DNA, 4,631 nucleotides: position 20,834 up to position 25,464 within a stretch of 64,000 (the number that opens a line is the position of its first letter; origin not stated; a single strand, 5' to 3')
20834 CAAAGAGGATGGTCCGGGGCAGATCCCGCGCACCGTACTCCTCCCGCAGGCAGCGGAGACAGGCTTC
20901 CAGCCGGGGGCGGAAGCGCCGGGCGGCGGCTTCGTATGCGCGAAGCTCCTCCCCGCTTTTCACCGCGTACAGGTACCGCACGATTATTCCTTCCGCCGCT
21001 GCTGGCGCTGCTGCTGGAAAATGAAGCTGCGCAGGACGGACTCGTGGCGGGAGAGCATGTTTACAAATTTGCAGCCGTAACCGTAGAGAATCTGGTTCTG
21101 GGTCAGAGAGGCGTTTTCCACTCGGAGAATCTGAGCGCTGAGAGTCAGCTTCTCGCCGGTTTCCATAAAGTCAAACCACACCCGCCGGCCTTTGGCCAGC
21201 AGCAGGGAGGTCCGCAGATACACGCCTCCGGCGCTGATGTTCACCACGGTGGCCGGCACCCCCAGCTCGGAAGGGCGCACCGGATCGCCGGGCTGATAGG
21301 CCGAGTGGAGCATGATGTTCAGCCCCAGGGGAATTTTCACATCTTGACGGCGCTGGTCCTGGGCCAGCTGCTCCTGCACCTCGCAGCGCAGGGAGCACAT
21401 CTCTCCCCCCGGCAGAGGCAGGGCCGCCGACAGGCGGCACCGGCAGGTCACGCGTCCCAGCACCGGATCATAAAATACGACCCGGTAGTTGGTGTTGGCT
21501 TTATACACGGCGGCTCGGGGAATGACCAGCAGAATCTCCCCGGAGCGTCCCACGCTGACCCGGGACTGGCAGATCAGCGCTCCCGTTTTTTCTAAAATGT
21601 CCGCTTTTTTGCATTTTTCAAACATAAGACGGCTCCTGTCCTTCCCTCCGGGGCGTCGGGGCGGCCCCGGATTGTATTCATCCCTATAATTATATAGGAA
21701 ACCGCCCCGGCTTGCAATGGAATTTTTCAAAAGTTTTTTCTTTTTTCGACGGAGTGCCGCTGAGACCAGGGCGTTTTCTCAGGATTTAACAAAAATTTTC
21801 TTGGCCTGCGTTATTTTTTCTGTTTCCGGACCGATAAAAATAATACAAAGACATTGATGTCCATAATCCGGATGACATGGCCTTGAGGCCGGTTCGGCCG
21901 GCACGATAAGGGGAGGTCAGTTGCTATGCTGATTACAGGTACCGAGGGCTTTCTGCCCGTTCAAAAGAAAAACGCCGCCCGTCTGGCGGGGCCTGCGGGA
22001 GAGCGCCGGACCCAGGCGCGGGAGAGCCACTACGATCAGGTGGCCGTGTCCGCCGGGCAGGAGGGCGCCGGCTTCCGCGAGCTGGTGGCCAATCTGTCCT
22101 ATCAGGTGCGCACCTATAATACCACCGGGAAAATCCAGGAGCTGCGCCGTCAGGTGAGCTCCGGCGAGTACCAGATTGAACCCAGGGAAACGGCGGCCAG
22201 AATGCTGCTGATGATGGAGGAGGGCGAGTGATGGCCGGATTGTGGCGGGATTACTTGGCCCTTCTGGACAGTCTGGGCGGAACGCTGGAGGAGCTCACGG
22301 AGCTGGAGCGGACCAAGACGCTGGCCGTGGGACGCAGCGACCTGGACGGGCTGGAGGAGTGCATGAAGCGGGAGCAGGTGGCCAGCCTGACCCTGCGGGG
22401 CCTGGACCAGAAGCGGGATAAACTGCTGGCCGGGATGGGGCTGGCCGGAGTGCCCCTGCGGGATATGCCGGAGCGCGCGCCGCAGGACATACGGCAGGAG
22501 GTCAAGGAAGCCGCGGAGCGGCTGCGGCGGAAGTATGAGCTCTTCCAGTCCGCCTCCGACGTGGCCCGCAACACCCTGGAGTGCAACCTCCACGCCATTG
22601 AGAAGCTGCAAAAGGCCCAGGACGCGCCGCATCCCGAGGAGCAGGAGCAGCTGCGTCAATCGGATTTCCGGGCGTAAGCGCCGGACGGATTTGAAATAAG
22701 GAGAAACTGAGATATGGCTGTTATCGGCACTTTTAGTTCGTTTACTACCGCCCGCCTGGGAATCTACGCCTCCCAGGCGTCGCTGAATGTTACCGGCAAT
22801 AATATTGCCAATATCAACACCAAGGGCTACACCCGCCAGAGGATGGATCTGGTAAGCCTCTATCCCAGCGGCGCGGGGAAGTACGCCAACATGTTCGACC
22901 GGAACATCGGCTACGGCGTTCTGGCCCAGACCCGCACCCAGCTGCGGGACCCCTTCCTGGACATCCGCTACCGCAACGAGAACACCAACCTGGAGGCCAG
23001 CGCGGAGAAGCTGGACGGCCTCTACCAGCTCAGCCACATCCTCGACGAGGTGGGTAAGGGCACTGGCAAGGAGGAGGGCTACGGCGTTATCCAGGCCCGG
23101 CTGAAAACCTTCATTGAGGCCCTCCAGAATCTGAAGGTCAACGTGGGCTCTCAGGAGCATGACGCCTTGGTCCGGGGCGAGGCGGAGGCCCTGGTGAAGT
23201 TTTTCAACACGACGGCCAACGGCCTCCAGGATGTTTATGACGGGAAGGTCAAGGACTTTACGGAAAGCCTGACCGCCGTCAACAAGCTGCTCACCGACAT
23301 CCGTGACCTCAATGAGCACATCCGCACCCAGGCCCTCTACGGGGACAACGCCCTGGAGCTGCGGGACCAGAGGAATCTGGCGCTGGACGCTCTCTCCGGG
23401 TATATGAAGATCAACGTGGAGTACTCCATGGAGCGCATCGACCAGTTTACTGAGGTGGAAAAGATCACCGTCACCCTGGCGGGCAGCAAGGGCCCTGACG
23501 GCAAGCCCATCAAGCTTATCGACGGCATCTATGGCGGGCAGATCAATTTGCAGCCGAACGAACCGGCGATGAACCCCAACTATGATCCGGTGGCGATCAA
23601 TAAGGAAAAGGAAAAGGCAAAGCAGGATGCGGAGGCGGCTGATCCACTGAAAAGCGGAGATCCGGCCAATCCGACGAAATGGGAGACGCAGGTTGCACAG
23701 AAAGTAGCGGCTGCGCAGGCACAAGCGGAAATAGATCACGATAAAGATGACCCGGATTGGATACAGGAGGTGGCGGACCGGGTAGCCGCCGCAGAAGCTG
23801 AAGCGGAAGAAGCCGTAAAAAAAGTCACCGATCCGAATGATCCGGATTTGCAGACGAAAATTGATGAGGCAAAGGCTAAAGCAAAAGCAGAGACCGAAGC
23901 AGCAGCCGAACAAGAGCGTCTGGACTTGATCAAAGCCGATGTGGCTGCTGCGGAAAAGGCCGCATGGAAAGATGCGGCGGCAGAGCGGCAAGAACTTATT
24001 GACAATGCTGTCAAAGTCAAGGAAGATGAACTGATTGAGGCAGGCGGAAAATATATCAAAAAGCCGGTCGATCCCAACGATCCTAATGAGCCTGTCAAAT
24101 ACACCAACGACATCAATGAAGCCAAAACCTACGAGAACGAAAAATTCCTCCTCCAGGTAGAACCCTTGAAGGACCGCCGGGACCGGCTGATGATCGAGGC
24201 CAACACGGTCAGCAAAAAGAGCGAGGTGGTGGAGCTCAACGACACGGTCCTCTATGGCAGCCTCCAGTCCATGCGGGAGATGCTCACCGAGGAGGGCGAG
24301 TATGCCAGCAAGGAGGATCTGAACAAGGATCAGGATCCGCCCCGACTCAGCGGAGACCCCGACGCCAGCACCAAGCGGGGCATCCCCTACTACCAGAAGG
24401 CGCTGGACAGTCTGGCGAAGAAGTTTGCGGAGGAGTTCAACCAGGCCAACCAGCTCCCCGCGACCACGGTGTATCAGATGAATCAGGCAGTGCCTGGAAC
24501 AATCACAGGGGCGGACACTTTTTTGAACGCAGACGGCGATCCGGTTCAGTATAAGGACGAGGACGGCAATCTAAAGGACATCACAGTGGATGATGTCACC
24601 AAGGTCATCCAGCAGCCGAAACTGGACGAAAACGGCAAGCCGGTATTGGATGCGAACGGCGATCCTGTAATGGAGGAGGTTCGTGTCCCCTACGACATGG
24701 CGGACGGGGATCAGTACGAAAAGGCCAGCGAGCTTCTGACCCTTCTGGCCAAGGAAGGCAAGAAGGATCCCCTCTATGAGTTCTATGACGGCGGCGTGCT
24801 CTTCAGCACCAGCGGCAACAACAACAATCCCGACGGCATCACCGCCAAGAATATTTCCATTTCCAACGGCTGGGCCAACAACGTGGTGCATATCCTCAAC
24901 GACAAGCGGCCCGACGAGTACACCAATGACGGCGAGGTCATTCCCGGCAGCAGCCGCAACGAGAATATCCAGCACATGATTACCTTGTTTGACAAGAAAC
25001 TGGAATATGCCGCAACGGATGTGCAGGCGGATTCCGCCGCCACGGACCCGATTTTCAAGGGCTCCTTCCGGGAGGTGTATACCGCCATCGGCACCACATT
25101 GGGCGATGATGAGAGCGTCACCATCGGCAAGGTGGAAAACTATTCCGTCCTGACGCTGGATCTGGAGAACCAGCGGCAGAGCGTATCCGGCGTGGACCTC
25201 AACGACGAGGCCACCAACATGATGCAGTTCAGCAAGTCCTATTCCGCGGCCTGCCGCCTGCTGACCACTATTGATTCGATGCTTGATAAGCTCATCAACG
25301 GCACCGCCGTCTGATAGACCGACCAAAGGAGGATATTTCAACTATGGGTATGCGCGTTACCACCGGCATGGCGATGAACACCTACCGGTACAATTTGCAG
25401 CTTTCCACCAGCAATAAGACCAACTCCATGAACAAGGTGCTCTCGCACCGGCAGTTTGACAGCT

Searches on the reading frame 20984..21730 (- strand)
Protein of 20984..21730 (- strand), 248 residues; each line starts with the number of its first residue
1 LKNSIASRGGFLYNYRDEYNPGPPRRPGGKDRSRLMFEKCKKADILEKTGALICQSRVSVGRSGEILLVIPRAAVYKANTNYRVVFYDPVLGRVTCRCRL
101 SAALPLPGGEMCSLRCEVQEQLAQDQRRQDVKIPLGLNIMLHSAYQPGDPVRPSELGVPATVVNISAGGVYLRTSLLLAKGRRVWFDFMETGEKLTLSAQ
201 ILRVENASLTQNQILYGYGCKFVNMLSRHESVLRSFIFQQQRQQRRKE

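Call 82: search_protein_families(library=pfam, proteins=[window:20984-21730:-], max_evalue=0.01)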
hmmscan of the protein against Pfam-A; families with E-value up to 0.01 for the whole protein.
window:20984-21730:- (248 aa): 1 family
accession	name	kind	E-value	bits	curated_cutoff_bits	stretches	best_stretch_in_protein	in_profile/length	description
PF07238.19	PilZ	-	9.5e-13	48.8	22.5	1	126-239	1-102/102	PilZ domain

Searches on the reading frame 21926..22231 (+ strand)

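Call 31: search_protein_families(library=pfam, proteins=[window:21926-22231:+], max_evalue=0.001)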
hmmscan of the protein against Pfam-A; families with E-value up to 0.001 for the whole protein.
window:21926-22231:+ (101 aa): 1 family
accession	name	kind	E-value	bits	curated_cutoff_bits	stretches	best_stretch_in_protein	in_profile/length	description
PF04316.19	FlgM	-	1.2e-06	29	25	1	67-94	27-54/55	Anti-sigma-28 factor, FlgM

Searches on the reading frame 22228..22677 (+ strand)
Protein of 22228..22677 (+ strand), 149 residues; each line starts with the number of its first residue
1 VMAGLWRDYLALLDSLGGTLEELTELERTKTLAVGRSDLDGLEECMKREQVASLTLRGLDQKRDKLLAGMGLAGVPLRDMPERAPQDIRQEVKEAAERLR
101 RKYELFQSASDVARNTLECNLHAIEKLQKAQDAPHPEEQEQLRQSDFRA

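Call 31: search_protein_families(library=pfam, proteins=[window:22228-22677:+], max_evalue=0.001)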
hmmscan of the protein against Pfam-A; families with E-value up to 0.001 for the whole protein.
window:22228-22677:+ (149 aa): 1 family
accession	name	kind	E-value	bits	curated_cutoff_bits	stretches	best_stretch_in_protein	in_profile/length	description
PF05130.17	FlgN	-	2e-08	35.2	30.5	1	10-109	7-114/147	FlgN protein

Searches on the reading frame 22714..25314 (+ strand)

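Call 31: search_protein_families(library=pfam, proteins=[window:22714-25314:+], max_evalue=0.001)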
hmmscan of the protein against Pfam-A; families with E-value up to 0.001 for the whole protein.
window:22714-25314:+ (866 aa): 3 families
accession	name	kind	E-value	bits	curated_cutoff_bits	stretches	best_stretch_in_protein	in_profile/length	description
PF22638.1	FlgK_D1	-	1.2e-23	84.3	28.6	1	126-256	15-137/233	Flagellar hook-associated protein FlgK helical domain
PF06429.18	Flg_bbr_C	-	5.5e-09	35.8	23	1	822-862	5-45/46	Flagellar basal body rod FlgEFG protein C-terminal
PF00460.25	Flg_bb_rod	-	7.7e-06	26.2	20.7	1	19-40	10-31/31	Flagella basal body rod protein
